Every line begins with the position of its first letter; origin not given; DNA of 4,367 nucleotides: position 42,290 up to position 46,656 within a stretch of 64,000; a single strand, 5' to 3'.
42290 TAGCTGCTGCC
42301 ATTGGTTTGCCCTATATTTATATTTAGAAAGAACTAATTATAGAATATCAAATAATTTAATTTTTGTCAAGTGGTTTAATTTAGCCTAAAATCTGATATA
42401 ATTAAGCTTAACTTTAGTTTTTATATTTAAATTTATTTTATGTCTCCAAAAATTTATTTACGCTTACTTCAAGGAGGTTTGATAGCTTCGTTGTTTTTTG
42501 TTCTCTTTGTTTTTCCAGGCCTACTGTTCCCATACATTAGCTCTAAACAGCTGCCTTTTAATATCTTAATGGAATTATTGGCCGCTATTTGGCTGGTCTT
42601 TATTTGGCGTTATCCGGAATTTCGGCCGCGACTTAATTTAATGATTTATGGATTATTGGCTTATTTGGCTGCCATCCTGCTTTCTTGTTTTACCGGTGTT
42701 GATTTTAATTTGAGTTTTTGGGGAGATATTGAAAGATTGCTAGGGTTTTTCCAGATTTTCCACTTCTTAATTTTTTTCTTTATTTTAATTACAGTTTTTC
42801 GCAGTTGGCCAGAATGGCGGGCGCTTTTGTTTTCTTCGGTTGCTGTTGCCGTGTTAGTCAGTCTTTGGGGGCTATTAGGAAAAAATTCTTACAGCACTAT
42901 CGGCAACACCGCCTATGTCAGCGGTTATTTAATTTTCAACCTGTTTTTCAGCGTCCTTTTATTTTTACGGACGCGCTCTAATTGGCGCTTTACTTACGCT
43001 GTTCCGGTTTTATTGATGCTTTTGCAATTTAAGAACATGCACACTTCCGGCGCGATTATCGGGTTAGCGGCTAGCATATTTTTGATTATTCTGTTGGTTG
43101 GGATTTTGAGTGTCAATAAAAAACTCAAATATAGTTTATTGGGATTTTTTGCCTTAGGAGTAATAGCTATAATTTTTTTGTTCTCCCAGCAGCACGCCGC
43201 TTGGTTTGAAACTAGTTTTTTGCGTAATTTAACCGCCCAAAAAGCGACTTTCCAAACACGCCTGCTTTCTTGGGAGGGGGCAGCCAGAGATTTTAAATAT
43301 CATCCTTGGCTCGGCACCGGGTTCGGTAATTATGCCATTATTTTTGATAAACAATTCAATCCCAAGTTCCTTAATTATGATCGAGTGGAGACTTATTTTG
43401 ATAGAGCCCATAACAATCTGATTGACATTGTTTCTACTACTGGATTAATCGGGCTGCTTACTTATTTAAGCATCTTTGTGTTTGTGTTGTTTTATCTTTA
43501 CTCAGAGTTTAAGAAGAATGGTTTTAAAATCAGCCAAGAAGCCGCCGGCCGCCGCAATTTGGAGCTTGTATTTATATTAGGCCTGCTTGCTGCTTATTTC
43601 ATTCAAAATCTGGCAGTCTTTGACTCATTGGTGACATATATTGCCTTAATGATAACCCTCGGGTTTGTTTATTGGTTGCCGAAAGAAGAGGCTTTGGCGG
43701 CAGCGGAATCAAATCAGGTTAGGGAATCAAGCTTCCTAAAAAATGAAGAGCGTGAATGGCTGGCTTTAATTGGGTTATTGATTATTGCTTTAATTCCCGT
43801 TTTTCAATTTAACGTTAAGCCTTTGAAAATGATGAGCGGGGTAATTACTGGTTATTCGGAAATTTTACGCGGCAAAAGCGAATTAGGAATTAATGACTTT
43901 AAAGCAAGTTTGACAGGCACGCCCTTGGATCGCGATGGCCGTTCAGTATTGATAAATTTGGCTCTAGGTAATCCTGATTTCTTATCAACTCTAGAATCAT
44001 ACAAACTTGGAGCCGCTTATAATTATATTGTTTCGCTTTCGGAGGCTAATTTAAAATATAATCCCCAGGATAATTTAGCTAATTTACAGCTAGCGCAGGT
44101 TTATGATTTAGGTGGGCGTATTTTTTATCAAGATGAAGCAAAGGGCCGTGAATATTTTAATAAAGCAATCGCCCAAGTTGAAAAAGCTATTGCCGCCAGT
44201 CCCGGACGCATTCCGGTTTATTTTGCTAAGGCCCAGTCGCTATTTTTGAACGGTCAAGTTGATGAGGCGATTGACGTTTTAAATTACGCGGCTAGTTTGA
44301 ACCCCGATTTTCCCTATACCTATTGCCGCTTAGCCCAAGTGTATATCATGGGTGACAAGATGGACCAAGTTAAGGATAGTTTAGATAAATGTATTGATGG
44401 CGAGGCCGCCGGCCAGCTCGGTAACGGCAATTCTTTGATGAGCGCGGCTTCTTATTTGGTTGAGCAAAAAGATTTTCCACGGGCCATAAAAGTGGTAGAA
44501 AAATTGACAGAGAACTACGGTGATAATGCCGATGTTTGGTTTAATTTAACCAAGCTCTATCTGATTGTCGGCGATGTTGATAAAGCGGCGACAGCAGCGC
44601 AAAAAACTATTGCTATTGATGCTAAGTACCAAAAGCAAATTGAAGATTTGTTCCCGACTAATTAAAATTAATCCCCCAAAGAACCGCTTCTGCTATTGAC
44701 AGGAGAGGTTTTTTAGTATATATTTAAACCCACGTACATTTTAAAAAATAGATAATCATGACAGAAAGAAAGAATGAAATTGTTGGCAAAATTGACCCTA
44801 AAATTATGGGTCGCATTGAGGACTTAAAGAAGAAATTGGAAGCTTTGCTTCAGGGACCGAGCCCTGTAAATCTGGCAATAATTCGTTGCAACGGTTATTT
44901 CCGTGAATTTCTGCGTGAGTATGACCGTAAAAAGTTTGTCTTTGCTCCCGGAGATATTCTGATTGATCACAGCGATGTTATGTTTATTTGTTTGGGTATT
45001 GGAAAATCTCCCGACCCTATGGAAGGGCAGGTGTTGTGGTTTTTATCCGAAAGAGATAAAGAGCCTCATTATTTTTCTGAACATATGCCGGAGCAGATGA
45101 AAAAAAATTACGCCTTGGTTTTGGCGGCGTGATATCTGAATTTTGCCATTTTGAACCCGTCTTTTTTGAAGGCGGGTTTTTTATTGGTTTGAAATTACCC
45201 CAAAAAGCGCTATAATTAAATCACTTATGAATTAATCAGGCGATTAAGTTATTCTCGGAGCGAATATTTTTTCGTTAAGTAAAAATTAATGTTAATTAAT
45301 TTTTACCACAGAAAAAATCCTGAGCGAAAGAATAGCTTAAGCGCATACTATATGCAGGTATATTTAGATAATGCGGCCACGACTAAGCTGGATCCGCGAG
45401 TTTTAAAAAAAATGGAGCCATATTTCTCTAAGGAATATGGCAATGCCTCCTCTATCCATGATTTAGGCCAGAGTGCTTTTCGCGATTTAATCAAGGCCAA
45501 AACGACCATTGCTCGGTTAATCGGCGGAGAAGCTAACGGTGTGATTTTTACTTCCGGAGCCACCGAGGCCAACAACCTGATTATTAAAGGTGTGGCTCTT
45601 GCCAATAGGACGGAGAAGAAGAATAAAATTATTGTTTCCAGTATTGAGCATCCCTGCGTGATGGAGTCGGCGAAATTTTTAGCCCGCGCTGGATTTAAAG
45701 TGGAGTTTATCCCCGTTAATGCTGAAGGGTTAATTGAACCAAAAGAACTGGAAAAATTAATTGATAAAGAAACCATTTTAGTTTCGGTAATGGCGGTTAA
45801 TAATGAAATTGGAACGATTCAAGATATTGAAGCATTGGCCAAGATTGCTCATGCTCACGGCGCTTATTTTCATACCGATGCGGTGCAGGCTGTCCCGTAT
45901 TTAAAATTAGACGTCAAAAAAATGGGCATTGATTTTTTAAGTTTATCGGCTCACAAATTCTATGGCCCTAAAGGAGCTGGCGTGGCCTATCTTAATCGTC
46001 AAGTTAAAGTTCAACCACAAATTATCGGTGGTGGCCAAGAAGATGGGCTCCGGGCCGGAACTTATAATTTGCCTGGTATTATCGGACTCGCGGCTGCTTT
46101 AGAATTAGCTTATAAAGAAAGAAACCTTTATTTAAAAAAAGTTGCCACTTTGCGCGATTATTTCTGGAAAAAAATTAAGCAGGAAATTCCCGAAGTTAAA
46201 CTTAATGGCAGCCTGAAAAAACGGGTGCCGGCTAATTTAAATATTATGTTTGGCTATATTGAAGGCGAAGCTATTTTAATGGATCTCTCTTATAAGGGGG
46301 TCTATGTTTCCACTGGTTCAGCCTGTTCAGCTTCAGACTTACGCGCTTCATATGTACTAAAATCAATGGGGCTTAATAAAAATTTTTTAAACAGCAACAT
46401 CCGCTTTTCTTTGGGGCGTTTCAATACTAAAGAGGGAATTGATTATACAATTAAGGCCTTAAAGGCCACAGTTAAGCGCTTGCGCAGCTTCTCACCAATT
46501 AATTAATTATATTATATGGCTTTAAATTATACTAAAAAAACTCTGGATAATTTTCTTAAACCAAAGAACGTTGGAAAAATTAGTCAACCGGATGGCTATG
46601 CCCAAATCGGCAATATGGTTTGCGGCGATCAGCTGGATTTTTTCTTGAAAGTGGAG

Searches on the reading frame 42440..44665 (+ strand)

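Call 23: search_protein_families(library=pfam, max_evalue=0.001, proteins=[window:42440-44665:+])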
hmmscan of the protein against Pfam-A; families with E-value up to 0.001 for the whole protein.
window:42440-44665:+ (741 aa): 15 families
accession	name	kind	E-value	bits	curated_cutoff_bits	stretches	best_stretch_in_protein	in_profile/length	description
PF04932.20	Wzy_C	-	4.2e-16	59.5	31.7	1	200-343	13-149/149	O-Antigen ligase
PF13431.12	TPR_17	-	9e-13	47.8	24.4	0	687-716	3-32/34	Tetratricopeptide repeat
PF14559.12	TPR_19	-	9.5e-13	48.7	25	2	573-623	7-57/68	Tetratricopeptide repeat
PF13428.12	TPR_14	-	1.9e-11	43.9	23.5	0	667-705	5-43/44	Tetratricopeptide repeat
PF13432.12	TPR_16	-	1.8e-10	41.5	32.7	1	669-727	3-61/65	Tetratricopeptide repeat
PF07719.23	TPR_2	-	3.3e-10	39.7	27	0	593-623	3-33/34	Tetratricopeptide repeat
PF12895.13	ANAPC3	-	9.8e-09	35.8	27.2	1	573-650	5-81/82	Anaphase-promoting complex, cyclosome, subunit 3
PF00515.34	TPR_1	-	1.7e-07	31.2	27.8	0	593-624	3-34/34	Tetratricopeptide repeat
PF13181.12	TPR_8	-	3.9e-07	30.1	25.7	0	592-623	2-33/34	Tetratricopeptide repeat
PF25062.1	ARM_TT21_N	-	7.4e-07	29.6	40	1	574-716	79-221/222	Tetratricopeptide repeat protein 21 N-terminal ARM repeat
PF13424.12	TPR_12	-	5e-06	27.1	30.1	0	567-615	20-69/77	Tetratricopeptide repeat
PF13414.12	TPR_11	-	7.8e-06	25.9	26.8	1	600-635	3-38/42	TPR repeat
PF23914.1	TPR_CcmH_CycH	-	9.6e-05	22.7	42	0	604-690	63-148/158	Cytochrome c-type biogenesis protein H TPR domain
PF12569.14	NatA_aux_su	-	0.00012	21.7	33.3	0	570-636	208-271/515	N-terminal acetyltransferase A, auxiliary subunit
PF14561.12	TPR_20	-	0.0002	22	25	0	575-614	6-45/90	Tetratricopeptide repeat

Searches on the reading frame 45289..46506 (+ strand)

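Call 23: search_protein_families(library=pfam, max_evalue=0.001, proteins=[window:45289-46506:+])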
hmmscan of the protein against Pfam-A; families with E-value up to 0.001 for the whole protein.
window:45289-46506:+ (405 aa): 4 families
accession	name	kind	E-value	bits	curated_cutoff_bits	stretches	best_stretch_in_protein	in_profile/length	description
PF00266.25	Aminotran_5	-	3e-87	293.5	21.5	1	24-386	1-370/371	Aminotransferase class-V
PF01041.23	DegT_DnrJ_EryC1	-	3.3e-09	36.9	19.8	1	82-213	39-160/360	DegT/DnrJ/EryC1/StrS aminotransferase family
PF01212.27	Beta_elim_lyase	-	1.4e-08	34.8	27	1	69-225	36-201/288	Beta-eliminating lyase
PF01053.26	Cys_Met_Meta_PP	-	1.1e-07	31.2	27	1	72-226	59-201/381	Cys/Met metabolism PLP-dependent enzyme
